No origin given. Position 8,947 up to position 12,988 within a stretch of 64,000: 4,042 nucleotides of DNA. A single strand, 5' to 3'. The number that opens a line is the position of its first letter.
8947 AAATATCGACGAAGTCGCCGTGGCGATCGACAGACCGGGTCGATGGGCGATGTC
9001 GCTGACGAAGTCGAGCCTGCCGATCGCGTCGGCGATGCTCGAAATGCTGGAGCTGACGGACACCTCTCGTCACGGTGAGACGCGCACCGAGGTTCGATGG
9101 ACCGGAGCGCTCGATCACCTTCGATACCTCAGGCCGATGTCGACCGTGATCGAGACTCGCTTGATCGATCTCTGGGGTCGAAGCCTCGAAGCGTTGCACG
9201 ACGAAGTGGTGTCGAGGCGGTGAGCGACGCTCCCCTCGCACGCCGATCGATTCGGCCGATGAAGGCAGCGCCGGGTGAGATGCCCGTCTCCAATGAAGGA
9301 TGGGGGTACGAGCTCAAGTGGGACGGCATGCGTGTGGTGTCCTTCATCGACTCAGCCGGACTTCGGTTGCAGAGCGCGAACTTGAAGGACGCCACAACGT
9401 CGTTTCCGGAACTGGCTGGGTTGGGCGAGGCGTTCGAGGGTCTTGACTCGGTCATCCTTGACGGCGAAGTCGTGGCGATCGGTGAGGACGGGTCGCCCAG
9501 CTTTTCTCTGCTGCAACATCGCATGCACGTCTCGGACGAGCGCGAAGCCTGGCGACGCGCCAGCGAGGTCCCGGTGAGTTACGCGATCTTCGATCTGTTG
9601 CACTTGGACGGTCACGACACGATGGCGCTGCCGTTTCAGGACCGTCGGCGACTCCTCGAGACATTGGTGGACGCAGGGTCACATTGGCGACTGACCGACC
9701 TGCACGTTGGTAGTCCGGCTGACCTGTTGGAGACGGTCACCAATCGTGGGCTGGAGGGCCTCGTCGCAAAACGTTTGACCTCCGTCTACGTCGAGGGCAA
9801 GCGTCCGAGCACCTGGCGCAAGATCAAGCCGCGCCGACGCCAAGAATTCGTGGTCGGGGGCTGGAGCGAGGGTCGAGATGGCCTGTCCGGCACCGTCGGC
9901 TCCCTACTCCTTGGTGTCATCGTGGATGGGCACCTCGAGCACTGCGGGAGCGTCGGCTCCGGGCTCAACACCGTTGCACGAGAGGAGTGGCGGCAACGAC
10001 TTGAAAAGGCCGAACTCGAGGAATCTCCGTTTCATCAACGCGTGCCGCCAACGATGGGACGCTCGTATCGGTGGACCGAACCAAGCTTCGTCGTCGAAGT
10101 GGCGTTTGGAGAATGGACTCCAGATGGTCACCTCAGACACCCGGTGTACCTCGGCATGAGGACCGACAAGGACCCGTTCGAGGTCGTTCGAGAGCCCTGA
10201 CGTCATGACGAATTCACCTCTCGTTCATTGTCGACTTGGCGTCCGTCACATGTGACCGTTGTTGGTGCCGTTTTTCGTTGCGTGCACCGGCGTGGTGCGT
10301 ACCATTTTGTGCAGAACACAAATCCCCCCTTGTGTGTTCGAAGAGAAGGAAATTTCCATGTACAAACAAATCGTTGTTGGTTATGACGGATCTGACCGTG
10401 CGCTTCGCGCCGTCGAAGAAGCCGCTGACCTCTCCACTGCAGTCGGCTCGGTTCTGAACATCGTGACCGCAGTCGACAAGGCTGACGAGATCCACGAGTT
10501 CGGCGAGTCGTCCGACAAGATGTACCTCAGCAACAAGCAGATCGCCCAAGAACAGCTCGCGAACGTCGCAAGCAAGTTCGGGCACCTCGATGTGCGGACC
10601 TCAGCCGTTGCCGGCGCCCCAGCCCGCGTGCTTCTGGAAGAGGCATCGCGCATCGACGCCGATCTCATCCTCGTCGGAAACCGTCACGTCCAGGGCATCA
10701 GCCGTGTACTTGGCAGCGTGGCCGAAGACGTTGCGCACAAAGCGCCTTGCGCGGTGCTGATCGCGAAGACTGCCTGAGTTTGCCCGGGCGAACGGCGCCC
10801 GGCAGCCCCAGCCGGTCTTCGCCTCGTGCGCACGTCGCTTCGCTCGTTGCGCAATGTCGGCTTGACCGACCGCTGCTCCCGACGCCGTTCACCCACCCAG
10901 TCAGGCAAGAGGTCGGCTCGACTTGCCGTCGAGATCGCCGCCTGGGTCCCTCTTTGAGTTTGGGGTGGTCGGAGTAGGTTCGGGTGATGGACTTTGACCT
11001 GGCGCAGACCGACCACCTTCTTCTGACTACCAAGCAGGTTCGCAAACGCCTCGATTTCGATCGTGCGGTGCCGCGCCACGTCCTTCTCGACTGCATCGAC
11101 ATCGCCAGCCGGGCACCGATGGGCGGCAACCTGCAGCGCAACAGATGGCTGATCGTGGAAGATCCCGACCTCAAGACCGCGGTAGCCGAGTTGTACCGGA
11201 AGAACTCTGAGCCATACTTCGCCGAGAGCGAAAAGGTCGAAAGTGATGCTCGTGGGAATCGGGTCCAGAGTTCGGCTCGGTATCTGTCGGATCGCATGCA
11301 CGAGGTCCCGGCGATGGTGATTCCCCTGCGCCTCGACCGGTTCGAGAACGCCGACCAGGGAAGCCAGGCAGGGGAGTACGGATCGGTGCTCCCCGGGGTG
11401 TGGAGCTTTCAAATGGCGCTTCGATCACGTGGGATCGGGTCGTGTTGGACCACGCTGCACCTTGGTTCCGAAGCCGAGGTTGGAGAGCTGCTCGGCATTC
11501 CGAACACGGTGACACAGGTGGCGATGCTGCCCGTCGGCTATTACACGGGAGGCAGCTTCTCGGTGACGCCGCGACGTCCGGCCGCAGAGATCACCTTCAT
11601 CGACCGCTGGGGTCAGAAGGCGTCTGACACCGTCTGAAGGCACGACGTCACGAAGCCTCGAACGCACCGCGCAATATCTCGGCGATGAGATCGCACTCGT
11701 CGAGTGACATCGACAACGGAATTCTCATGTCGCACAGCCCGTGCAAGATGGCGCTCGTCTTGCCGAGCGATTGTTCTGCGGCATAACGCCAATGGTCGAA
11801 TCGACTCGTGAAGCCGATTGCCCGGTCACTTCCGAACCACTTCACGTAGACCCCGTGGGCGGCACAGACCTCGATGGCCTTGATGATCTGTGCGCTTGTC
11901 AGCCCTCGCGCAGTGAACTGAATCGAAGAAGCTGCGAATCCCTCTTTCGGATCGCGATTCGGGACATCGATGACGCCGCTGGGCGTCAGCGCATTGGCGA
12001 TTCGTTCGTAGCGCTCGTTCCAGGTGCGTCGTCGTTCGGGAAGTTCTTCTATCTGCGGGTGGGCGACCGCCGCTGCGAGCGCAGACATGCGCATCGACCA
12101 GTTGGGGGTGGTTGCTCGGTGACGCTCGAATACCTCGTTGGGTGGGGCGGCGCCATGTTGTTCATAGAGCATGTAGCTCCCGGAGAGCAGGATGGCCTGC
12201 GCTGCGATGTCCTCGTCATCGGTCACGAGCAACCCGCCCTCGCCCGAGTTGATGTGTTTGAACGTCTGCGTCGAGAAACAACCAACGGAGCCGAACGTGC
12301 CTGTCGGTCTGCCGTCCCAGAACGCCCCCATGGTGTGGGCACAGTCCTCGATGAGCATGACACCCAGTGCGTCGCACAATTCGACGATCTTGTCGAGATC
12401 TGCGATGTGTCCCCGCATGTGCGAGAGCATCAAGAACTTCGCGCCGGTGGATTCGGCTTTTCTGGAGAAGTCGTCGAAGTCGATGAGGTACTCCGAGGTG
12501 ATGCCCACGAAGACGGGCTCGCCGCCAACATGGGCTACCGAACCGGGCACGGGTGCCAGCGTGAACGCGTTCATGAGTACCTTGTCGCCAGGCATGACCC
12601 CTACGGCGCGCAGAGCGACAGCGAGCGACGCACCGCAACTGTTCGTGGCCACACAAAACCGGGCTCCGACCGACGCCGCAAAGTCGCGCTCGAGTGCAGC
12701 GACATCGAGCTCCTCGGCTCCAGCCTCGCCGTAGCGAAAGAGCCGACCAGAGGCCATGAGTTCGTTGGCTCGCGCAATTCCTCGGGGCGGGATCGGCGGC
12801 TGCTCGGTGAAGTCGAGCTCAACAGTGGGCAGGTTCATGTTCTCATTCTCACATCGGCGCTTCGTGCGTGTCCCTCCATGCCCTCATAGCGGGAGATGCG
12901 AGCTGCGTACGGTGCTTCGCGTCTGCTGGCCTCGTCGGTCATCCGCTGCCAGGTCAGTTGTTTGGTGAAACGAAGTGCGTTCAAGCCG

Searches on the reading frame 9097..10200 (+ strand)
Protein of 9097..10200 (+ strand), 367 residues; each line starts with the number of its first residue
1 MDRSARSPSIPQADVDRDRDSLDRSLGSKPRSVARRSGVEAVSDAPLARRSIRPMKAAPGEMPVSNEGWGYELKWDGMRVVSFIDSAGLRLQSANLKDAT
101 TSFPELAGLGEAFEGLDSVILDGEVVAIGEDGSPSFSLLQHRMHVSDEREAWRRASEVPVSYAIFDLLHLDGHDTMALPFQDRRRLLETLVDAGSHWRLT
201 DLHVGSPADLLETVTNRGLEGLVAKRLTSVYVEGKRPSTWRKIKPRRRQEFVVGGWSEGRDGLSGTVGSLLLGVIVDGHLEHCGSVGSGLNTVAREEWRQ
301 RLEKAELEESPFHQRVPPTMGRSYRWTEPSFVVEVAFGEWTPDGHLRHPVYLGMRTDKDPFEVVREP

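Call 20: search_protein_families(library=pfam, proteins=[window:9097-10200:+], max_evalue=0.0001)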
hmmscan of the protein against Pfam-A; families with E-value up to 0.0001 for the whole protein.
window:9097-10200:+ (367 aa): 2 families
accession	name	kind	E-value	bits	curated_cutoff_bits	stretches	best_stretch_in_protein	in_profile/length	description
PF01068.26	DNA_ligase_A_M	-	6.4e-30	104.8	26.2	1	65-244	18-204/204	ATP dependent DNA ligase domain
PF04679.21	DNA_ligase_A_C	-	4.9e-26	91.4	27.5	1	265-358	3-94/94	ATP dependent DNA ligase C terminal region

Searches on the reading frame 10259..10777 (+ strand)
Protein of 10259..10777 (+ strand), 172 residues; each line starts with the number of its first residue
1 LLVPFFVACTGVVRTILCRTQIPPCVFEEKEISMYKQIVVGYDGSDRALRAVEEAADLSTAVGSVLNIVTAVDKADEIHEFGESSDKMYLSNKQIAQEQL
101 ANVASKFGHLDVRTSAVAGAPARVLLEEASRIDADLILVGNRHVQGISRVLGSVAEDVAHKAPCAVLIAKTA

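Call 20: search_protein_families(library=pfam, proteins=[window:10259-10777:+], max_evalue=0.0001)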
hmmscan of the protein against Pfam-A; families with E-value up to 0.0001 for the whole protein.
window:10259-10777:+ (172 aa): 1 family
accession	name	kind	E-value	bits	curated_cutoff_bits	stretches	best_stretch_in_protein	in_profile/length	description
PF00582.32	Usp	-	3.2e-27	96.2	24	1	34-170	1-141/141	Universal stress protein family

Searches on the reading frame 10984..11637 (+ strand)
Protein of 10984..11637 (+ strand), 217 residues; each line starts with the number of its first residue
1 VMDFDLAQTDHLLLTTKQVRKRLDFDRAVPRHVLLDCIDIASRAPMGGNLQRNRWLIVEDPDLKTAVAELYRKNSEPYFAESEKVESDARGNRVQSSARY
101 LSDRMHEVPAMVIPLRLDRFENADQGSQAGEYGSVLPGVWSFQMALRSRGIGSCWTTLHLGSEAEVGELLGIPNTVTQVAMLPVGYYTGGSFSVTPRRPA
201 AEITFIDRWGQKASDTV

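Call 20: search_protein_families(library=pfam, proteins=[window:10984-11637:+], max_evalue=0.0001)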
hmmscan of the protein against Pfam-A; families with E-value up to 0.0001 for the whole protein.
window:10984-11637:+ (217 aa): 1 family
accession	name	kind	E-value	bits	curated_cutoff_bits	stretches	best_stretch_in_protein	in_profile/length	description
PF00881.29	Nitroreductase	-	9.1e-18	65.4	23.5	1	23-186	10-167/167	Nitroreductase family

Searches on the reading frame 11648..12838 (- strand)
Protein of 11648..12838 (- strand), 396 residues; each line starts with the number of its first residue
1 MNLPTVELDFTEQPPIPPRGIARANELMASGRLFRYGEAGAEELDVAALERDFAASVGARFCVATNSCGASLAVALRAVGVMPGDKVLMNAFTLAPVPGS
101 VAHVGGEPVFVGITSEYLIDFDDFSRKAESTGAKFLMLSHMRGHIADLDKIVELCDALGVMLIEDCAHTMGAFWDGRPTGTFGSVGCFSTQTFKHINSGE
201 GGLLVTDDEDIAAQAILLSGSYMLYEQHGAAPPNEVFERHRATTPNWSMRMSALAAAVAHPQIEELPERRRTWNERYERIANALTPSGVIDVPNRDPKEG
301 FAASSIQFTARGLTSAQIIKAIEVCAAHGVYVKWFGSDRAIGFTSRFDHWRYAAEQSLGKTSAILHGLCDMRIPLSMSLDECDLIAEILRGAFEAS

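Call 20: search_protein_families(library=pfam, proteins=[window:11648-12838:-], max_evalue=0.0001)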
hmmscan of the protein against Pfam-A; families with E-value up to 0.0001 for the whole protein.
window:11648-12838:- (396 aa): 2 families
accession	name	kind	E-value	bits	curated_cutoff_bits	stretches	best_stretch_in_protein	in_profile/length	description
PF01041.23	DegT_DnrJ_EryC1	-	3.8e-54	184.7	19.8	1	45-389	25-359/360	DegT/DnrJ/EryC1/StrS aminotransferase family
PF00155.27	Aminotran_1_2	-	4.9e-09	36.3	19.7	1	2-175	5-195/361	Aminotransferase class I and II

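Call 22: search_protein_families(library=ncbifam, proteins=[window:11648-12838:-], max_evalue=1e-10)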
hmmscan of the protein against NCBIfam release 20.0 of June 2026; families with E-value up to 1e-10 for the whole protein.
window:11648-12838:- (396 aa): 7 families
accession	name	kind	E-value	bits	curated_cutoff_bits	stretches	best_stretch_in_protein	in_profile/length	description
TIGR04181.1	NHT_00031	hypoth_equivalog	4e-36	124.7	420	1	46-285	32-280/359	LegC family aminotransferase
TIGR03588.1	PseC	equivalog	2e-35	122.4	423.5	1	46-284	32-279/380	UDP-4-amino-4,6-dideoxy-N-acetyl-beta-L-altrosamine transaminase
NF008658.2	PRK11658.1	equivalog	4e-30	104.7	631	1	45-281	34-271/379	UDP-4-amino-4-deoxy-L-arabinose aminotransferase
NF008687.0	PRK11706.1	equivalog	1.7e-29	102.7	375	1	53-296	40-282/375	dTDP-4-amino-4,6-dideoxygalactose transaminase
TIGR04427.1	PLP_DesI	equivalog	9e-26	90.9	650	1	47-285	55-278/390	dTDP-4-dehydro-6-deoxyglucose aminotransferase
TIGR02379.1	ECA_wecE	subfamily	1.8e-21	76.3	434.85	1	56-293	43-280/376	dTDP-4-amino-4,6-dideoxy-D-glucose transaminase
NF011936.0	PRK15407.1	equivalog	3e-21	75.6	423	1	48-212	69-241/440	lipopolysaccharide biosynthesis protein RfbH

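Call 38: search_solved_structures(query=window:11648-12838:-, max_evalue=1e-15, show_alignments=1)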
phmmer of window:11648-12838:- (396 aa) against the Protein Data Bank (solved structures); distinct sequences matched with E-value up to 1e-15: 38.
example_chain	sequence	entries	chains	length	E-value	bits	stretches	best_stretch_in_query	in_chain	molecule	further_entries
7b0d_A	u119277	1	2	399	1.4e-26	96.8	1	43-216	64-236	Glutamine--scyllo-inositol transaminase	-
7b0m_AAA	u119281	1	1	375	2.8e-26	95.8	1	48-282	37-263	Sugar aminotransferase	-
2c7t_A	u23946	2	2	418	1.7e-25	93.2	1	19-212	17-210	GLUTAMINE-2-DEOXY-SCYLLO-INOSOSE AMINOTRANSFERASE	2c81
5w71_A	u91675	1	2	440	1.8e-25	93.1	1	17-212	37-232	L-glutamine:2-deoxy-scyllo-inosose aminotransferase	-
8gyh_B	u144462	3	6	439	1.3e-24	90.3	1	43-216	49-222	DegT/DnrJ/EryC1/StrS family aminotransferase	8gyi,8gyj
1b9h_A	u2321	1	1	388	1.4e-24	90.1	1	21-289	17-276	PROTEIN (3-AMINO-5-HYDROXYBENZOIC ACID SYNTHASE)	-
1b9i_A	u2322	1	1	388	1.4e-24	90.1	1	21-289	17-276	PROTEIN (3-AMINO-5-HYDROXYBENZOIC ACID SYNTHASE)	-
3bn1_A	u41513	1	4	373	1.7e-24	90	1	48-265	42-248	Perosamine synthetase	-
3dr7_A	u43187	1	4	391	1.8e-24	89.8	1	48-265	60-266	Putative perosamine synthetase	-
8sng_A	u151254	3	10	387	6e-24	88.1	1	47-299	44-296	UDP-4-amino-4-deoxy-L-arabinose--oxoglutarate aminotransferase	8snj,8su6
3dr4_A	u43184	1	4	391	1.2e-23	87.1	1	48-265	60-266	Putative perosamine synthetase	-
5uid_A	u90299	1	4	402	1.2e-23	87.1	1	14-279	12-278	Aminotransferase TlmJ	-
1o61_A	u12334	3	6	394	1e-22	84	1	61-213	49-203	aminotransferase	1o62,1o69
5w70_A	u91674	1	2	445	4.2e-22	82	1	17-220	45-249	L-glutamine:2-deoxy-scyllo-inosose aminotransferase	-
4ztc_A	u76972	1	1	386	6.1e-22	81.5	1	61-213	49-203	Aminotransferase homolog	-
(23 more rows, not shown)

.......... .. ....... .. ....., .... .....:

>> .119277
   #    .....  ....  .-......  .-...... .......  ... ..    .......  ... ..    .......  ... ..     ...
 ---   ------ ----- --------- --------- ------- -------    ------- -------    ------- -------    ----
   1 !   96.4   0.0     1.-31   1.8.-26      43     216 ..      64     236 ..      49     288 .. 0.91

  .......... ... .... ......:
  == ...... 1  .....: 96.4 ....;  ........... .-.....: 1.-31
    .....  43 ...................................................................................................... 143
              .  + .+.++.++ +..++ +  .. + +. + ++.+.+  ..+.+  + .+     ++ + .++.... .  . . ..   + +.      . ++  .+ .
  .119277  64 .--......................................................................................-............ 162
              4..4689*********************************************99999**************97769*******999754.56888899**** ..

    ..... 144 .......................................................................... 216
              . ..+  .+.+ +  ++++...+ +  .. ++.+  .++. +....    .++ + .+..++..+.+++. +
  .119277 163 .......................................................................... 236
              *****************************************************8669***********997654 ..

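Call 40: search_dna_similar(query=window:11648-12838:-, collection=plasmids, mode=protein, max_rows=15)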
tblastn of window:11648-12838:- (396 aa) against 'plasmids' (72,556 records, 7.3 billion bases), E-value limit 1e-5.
Records with a match: 1185; places in all: 1631; records where one place covers at least 80% of the query: 162.
Best place of each record, by identity: <60% 1185.
By first word of the organism name: Rhizobium 136; Ralstonia 135; Streptomyces 133; Sinorhizobium 96; Pantoea 95; Bacillus 85; Escherichia 64; Staphylococcus 28; Azospirillum 25; Shigella 21; and 151 more.
By predicted mobility (MOB-suite, as given by PLSDB): non-mobilizable 714; mobilizable 259; conjugative 212.
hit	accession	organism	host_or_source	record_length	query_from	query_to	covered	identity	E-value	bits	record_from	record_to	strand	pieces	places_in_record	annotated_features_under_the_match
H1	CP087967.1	Polaromonas sp. P1-6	cell culture,cave ground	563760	9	389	96%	53.7%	2e-133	429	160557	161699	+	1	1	DegT/DnrJ/EryC1/StrS aminotransferase family protein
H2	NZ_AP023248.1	Mesorhizobium sp. 131-2-1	Lotus japonicus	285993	1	387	98%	50.6%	2e-122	397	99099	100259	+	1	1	DegT/DnrJ/EryC1/StrS family aminotransferase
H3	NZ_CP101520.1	Ensifer adhaerens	cell cuture,rhizosphere soil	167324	1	387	98%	50.6%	9e-121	392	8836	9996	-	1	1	DegT/DnrJ/EryC1/StrS family aminotransferase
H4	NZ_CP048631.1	Ancylobacter pratisalsi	-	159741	1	394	99%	49.7%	3e-115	376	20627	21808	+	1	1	aminotransferase class I/II-fold pyridoxal phosphate-dependent enzyme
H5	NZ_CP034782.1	Pseudomonas sp. MPC6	-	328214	10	396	98%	50.0%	6e-122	395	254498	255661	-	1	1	aminotransferase class I/II-fold pyridoxal phosphate-dependent enzyme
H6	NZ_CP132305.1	Shinella sumterensis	Homo sapiens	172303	1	387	98%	49.9%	1e-115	377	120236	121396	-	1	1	DegT/DnrJ/EryC1/StrS family aminotransferase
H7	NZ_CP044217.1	Mesorhizobium terrae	soil,soil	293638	10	395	97%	49.7%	3e-118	385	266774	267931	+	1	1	DegT/DnrJ/EryC1/StrS family aminotransferase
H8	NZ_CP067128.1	Paracoccus alcaliphilus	whole organism,soil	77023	10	389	96%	49.5%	4e-105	347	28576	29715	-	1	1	DegT/DnrJ/EryC1/StrS family aminotransferase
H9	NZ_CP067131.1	Paracoccus seriniphilus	cell culture,washing water of Bugula ...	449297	1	389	98%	47.8%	8e-107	352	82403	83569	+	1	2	aminotransferase class I/II-fold pyridoxal phosphate-dependent enzyme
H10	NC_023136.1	Leisingera methylohalidivorans DSM 14336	Seawater collected from a tide pool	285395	10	389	96%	46.8%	3e-102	339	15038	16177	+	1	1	aminotransferase class I/II-fold pyridoxal phosphate-dependent enzyme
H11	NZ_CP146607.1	Roseovarius sp. W115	cell culture,marine algae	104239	9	396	98%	38.6%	3e-80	275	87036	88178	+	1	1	aminotransferase class I/II-fold pyridoxal phosphate-dependent enzyme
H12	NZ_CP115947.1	Ralstonia solanacearum MolK2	Musa sp.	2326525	11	390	96%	30.2%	4e-41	162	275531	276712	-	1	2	record has no annotation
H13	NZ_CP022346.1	Bacillus thuringiensis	soil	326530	13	394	96%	27.7%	7e-25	114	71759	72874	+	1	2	DegT/DnrJ/EryC1/StrS family aminotransferase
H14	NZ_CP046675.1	Ralstonia nicotianae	tobacco,cell culture,leaf veins ...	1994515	3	362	91%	28.9%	6e-25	114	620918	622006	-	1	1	none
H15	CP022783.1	Ralstonia solanacearum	Solanum tuberosum,single cell,Potato ...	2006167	3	362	91%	28.9%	7e-25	114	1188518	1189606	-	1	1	DegT/DnrJ/EryC1/StrS aminotransferase family protein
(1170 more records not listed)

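Call 41: get_annotated_region(hit=H1, flank=8000)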
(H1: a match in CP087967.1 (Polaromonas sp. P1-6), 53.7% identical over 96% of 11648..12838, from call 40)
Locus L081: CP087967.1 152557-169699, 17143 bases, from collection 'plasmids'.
description: Polaromonas sp. P1-6 plasmid unnamed1, complete sequence
organism: Polaromonas sp. P1-6 (NCBI taxid 2895564)
taxonomy: Bacteria; Pseudomonadota; Betaproteobacteria; Burkholderiales; Comamonadaceae; Polaromonas; Polaromonas sp. P1-6
host: -; source: cell culture,cave ground; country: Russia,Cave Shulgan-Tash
typing (MOB-suite, as given by PLSDB): non-mobilizable
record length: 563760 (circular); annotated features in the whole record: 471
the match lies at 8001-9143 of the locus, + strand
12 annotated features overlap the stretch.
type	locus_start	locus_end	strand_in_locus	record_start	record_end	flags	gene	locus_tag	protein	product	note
CDS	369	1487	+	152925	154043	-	-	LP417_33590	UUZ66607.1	tyrosine-type recombinase/integrase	-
CDS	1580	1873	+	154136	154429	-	-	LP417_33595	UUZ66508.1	hypothetical protein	-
CDS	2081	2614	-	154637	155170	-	-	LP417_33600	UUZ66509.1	aminotransferase class I/II-fold pyridoxal phosphate-dependent enzyme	-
CDS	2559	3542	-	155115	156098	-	-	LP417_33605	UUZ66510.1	PLP-dependent aminotransferase family protein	-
CDS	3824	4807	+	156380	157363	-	tauA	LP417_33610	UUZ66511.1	taurine ABC transporter substrate-binding protein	-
CDS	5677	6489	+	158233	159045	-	-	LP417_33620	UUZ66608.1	ABC transporter permease subunit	-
CDS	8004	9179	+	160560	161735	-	-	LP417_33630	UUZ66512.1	DegT/DnrJ/EryC1/StrS aminotransferase family protein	-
CDS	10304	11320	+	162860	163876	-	-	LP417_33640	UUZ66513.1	putative sulfate exporter family transporter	-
CDS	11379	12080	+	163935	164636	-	-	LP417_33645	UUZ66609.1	amino acid racemase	-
CDS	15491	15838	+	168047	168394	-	-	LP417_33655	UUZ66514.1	hypothetical protein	-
CDS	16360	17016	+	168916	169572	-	-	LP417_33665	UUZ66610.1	Bax inhibitor-1/YccA family protein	-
CDS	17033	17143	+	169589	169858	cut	-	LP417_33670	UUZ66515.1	zf-TFIIB domain-containing protein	-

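Call 42: get_annotated_region(hit=H10, flank=8000)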
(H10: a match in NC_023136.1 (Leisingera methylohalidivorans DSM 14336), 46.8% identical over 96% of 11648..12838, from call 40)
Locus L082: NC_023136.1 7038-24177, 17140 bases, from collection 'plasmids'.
description: Leisingera methylohalidivorans DSM 14336 plasmid unnamed2, complete sequence
organism: Leisingera methylohalidivorans DSM 14336 (NCBI taxid 999552)
taxonomy: Bacteria; Pseudomonadota; Alphaproteobacteria; Rhodobacterales; Roseobacteraceae; Leisingera; Leisingera methylohalidivorans; Leisingera methylohalidivorans DSM 14336
host: -; source: Seawater collected from a tide pool; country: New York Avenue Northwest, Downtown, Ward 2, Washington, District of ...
typing (MOB-suite, as given by PLSDB): mobilizable; replicon rep_cluster_378; relaxase MOBP
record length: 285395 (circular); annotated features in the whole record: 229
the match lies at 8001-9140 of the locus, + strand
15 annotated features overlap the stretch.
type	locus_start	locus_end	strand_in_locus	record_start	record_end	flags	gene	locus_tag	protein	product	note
CDS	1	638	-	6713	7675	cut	-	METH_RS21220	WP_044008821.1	ABC transporter substrate-binding protein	-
CDS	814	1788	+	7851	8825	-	-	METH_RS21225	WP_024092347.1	LysR family transcriptional regulator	GO:0006355 - regulation of DNA-templated transcription [Evidence IEA]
CDS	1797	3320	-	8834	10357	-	-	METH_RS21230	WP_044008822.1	trimethylamine methyltransferase family protein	GO:0015948 - methanogenesis [Evidence IEA]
CDS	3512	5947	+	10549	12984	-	-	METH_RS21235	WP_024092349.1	FAD-dependent oxidoreductase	-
CDS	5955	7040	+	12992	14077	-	-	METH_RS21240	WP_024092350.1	helix-turn-helix domain-containing protein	GO:0006355 - regulation of DNA-templated transcription [Evidence IEA]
CDS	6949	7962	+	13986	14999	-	-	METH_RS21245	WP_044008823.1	D-cysteine desulfhydrase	-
CDS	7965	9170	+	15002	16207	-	-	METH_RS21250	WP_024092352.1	aminotransferase class I/II-fold pyridoxal phosphate-dependent enzyme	GO:0009058 - biosynthetic process [Evidence IEA]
CDS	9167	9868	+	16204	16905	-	-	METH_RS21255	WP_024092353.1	amino acid racemase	GO:0006520 - amino acid metabolic process [Evidence IEA]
CDS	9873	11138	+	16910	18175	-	hisD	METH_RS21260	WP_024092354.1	histidinol dehydrogenase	GO:0000105 - histidine biosynthetic process [Evidence IEA]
CDS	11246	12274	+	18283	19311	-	-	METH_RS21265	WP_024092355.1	putative sulfate exporter family transporter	-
CDS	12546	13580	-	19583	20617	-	-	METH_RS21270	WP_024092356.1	IS110 family transposase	-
CDS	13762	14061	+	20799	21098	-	-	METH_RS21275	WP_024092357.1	hypothetical protein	-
CDS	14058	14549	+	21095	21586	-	-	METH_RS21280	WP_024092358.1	hypothetical protein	-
CDS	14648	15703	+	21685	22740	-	-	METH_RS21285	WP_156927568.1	hypothetical protein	-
CDS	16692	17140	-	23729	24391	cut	-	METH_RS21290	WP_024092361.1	IS110 family transposase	-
